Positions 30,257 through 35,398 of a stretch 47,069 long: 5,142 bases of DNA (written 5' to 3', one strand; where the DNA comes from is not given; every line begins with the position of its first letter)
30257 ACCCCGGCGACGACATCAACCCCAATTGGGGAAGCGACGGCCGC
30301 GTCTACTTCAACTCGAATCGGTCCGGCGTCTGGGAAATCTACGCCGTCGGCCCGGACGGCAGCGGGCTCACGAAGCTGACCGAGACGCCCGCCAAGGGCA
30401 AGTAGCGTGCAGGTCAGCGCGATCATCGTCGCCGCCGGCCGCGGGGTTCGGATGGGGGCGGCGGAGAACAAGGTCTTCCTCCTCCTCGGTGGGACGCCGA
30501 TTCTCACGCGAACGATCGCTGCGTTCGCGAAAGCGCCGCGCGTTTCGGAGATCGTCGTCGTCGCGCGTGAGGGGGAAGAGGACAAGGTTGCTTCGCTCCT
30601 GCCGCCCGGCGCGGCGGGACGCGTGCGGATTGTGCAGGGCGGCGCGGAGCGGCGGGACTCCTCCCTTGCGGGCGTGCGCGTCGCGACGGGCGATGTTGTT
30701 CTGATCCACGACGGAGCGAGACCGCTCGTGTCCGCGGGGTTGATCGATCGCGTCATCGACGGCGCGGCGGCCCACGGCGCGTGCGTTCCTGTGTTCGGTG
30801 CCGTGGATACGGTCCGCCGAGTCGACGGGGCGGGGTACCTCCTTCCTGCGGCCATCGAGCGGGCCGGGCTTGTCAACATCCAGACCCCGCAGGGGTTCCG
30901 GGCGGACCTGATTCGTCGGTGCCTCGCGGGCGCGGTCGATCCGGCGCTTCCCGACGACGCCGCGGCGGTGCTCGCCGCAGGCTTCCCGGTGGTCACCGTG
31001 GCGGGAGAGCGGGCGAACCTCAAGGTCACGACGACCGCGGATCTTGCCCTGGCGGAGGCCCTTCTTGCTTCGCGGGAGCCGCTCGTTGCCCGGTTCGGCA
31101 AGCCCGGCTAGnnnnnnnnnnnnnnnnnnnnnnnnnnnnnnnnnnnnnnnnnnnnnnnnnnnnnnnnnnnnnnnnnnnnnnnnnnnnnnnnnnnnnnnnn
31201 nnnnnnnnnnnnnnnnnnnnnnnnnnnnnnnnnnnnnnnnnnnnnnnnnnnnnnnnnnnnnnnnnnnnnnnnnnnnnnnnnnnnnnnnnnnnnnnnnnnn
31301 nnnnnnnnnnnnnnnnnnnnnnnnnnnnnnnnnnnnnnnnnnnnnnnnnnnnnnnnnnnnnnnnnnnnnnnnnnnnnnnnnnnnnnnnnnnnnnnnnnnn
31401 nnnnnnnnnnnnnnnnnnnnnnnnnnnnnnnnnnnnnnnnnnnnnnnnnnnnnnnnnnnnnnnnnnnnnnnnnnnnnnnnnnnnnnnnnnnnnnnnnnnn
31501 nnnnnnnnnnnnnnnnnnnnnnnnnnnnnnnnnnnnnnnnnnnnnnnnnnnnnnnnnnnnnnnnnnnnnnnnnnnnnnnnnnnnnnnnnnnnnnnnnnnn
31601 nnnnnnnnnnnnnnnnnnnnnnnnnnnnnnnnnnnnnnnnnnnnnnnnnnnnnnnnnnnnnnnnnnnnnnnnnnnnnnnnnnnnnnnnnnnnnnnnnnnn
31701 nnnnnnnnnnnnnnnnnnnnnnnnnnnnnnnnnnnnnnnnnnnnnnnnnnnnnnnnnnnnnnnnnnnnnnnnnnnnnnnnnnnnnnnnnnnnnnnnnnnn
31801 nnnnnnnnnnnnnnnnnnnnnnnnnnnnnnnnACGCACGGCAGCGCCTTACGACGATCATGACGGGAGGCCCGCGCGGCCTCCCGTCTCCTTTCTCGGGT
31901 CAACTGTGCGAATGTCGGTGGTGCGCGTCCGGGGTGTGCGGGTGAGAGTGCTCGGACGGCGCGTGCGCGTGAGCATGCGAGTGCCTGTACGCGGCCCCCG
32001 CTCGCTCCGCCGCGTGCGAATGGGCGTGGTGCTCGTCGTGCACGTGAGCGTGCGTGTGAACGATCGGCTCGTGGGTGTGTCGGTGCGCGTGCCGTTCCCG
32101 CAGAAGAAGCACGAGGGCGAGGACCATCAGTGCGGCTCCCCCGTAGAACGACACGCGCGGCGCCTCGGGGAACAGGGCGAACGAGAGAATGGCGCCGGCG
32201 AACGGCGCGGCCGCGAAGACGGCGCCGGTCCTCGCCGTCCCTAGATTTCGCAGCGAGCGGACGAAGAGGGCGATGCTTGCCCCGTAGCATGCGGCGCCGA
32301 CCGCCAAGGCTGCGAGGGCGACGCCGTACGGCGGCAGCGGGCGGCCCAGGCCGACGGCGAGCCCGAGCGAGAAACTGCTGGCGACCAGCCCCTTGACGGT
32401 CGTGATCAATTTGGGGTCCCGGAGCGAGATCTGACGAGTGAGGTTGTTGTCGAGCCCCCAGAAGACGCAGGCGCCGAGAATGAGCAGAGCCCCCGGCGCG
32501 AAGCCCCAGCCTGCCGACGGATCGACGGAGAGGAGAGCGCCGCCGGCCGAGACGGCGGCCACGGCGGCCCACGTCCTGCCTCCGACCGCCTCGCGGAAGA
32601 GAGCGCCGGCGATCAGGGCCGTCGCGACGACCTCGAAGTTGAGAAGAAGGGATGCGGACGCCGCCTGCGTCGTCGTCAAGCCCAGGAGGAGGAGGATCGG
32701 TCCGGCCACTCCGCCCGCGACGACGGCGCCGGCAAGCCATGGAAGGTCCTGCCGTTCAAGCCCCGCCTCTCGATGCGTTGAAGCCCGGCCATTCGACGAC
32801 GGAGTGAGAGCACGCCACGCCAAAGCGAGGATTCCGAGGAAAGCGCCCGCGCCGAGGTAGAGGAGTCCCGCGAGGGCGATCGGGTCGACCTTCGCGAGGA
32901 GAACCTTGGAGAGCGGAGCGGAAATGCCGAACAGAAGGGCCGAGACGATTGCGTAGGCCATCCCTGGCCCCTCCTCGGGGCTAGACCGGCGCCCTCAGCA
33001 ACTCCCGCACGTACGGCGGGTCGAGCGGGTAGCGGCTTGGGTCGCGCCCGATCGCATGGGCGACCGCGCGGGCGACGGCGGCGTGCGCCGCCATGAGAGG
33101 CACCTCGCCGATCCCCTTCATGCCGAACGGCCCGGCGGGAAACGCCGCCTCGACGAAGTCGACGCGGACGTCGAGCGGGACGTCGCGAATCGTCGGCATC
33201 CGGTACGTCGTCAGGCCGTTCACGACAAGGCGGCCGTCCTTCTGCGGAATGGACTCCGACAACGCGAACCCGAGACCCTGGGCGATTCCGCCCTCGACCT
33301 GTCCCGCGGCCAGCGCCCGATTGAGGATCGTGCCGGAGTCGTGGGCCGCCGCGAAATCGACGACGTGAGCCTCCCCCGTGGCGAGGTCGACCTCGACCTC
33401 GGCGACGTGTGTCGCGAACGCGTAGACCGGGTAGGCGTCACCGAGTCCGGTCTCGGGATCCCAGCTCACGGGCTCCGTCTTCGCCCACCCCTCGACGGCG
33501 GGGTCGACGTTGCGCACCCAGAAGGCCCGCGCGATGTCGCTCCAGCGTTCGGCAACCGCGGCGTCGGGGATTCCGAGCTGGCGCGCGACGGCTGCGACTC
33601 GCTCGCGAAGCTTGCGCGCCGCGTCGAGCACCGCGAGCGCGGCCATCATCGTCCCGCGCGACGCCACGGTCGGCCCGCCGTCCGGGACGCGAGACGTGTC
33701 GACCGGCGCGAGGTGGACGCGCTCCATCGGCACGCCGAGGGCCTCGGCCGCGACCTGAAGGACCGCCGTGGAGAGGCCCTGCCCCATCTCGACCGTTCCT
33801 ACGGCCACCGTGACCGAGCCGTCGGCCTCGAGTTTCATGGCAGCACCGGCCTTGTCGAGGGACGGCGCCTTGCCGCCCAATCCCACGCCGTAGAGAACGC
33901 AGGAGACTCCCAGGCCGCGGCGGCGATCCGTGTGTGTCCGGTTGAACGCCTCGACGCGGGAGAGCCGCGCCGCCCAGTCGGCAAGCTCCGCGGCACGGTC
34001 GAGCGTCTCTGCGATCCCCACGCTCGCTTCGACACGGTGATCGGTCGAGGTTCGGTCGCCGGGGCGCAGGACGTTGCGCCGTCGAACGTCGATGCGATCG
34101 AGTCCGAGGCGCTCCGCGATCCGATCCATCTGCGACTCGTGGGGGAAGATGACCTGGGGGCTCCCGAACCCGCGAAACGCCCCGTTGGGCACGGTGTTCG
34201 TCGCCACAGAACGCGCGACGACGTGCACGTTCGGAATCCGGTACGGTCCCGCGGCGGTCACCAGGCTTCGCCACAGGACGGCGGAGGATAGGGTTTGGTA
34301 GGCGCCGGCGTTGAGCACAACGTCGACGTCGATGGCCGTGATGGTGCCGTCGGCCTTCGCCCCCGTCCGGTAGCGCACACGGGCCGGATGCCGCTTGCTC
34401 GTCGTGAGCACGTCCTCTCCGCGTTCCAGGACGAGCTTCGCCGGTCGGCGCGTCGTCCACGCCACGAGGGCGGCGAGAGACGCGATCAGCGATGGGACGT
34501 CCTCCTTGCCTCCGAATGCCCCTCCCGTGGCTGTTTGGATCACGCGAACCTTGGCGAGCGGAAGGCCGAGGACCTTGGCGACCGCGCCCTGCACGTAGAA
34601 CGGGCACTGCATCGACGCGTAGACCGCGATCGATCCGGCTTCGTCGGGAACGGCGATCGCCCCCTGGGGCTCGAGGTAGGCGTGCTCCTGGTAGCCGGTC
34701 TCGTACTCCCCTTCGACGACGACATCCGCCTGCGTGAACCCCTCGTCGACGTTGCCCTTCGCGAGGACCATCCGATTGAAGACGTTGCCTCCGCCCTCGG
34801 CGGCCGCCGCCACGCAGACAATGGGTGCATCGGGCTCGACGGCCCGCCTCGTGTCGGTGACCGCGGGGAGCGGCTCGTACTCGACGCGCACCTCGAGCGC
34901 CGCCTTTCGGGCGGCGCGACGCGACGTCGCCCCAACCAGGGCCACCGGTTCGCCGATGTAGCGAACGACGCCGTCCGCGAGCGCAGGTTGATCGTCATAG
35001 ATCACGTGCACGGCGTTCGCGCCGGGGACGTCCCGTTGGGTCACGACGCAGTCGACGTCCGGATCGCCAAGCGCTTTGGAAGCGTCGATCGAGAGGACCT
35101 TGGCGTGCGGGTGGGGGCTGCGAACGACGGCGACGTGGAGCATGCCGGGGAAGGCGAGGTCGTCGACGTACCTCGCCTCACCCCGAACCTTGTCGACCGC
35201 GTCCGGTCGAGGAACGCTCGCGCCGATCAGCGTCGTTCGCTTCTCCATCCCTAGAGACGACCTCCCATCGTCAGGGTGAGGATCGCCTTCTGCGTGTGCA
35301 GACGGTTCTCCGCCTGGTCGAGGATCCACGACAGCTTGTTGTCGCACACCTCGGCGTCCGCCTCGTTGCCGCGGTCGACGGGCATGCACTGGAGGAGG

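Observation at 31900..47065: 15-kb cluster that looks like an undescribed, ATP-yielding anaerobic N-heterocycle degradation module built around two AOR enzymes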

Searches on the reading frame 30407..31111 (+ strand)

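Call 9: search_protein_families(library=pfam, proteins=[window:30407-31111:+], max_evalue=0.001)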
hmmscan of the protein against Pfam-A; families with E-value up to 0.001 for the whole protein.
window:30407-31111:+ (234 aa): 2 families
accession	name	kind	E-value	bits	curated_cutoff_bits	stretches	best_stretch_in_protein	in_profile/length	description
PF01128.25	IspD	-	7.9e-55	186.4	27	1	3-221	1-220/221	2-C-methyl-D-erythritol 4-phosphate cytidylyltransferase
PF12804.13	NTP_transf_3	-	3.5e-11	44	27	1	5-130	1-123/160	MobA-like NTP transferase domain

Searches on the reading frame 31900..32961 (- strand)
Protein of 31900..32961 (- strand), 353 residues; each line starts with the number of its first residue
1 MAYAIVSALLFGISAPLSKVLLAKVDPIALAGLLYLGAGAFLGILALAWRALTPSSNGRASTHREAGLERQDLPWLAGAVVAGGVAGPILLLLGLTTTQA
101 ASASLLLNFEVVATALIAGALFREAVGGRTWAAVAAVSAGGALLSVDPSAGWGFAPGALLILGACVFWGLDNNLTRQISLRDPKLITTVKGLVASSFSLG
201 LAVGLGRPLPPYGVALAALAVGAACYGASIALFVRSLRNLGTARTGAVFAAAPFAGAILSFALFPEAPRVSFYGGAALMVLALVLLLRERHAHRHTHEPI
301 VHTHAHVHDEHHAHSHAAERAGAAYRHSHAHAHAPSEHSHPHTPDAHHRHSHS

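Call 4: search_protein_families(library=pfam, proteins=[window:31900-32961:-], max_evalue=0.001)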
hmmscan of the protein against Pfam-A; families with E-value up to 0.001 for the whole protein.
window:31900-32961:- (353 aa): 1 family
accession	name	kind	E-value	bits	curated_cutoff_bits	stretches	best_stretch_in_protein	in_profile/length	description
PF00892.27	EamA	-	7.6e-25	88.2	28.2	2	3-145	6-134/135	EamA-like transporter family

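Call 5: search_protein_families(library=ncbifam, proteins=[window:31900-32961:-], max_evalue=0.001)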
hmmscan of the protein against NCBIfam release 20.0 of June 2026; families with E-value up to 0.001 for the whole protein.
window:31900-32961:- (353 aa): 0 families

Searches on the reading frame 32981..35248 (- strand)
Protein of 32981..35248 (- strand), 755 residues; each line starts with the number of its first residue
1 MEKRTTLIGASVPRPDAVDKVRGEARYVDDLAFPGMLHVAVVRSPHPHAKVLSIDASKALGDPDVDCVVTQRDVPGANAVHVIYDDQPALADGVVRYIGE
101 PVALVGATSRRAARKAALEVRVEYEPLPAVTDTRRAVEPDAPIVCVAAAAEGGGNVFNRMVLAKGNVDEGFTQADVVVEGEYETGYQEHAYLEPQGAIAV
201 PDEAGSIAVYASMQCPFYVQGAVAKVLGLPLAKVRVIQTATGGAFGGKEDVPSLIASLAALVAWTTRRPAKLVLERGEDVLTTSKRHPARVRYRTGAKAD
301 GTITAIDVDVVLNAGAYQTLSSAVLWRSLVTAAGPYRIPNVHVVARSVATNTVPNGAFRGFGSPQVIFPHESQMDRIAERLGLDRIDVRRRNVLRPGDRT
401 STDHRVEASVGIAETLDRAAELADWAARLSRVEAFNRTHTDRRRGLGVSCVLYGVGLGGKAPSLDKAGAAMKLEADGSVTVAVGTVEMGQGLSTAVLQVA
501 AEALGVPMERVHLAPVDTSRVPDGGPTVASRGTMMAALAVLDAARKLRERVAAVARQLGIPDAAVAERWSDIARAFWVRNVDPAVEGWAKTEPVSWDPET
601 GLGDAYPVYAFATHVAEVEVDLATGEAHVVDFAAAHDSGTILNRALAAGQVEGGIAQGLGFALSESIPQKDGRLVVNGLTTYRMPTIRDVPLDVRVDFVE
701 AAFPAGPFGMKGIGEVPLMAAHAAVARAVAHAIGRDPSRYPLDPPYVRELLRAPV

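Call 4: search_protein_families(library=pfam, proteins=[window:32981-35248:-], max_evalue=0.001)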
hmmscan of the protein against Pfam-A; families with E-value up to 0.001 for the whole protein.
window:32981-35248:- (755 aa): 3 families
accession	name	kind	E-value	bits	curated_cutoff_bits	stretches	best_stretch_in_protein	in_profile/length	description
PF02738.23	MoCoBD_1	-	3.9e-89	298.4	27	1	158-393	11-244/244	Molybdopterin cofactor-binding domain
PF20256.3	MoCoBD_2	-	2.2e-82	277.2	27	1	419-691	2-283/283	Molybdopterin cofactor-binding domain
PF01315.27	Ald_Xan_dh_C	-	6.6e-29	100.9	31.3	1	23-128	2-110/110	Aldehyde oxidase and xanthine dehydrogenase, a/b hammerhead domain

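Call 5: search_protein_families(library=ncbifam, proteins=[window:32981-35248:-], max_evalue=0.001)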
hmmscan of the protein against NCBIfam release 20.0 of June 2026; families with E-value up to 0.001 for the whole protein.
window:32981-35248:- (755 aa): 13 families
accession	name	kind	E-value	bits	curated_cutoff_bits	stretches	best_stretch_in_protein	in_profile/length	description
TIGR03196.1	pucD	equivalog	4.7e-166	554.3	783.65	1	8-744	3-751/763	xanthine dehydrogenase subunit D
TIGR02965.1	xanthine_xdhB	equivalog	2e-153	512.4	849.5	1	11-733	4-729/758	xanthine dehydrogenase molybdopterin binding subunit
NF043082.1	XdhA_XDHase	equivalog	2.4e-149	498.8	780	1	8-749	1-750/758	xanthine dehydrogenase subunit XdhA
NF007426.0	PRK09970.1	equivalog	3.6e-145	485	916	1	5-749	3-753/761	xanthine dehydrogenase molybdenum-binding subunit XdhA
TIGR03194.1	4hydrxCoA_A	equivalog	1.4e-134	450.3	994.55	1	12-751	1-746/746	4-hydroxybenzoyl-CoA reductase subunit alpha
TIGR03311.1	Se_dep_XDH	equivalog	1.1e-133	447.2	830.45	1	5-731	159-830/848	selenium-dependent xanthine dehydrogenase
NF045668.1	pterin_aldehy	equivalog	2e-128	429.9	1100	1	3-749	170-902/905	molybdopterin-dependent aldehyde oxidoreductase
NF041018.1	glyceraldDH_alpha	equivalog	1.3e-120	404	790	1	8-745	3-738/741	glyceraldehyde dehydrogenase subunit alpha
NF040766.1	CODH_aero_grp5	exception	2.8e-102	343.3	950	2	5-556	2-558/785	aerobic carbon-monoxide dehydrogenase large subunit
TIGR02969.1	mam_aldehyde_ox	subfamily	2.2e-98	330.2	1912.3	1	8-719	576-1266/1330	aldehyde oxidase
TIGR02416.1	CO_dehy_Mo_lg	equivalog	3.7e-81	273.4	991.15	1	21-733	6-750/770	aerobic carbon-monoxide dehydrogenase large subunit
TIGR03313.1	Se_sel_red_Mo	hypoth_equivalog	1.1e-80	271.5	1101.9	2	164-734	361-932/951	molybdopterin-dependent oxidoreductase Mo/Fe-S-binding subunit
NF041671.1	peri_hyde_PaoC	equivalog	2.9e-73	247.5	1180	1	4-742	14-722/735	aldehyde oxidoreductase molybdenum-binding subunit PaoC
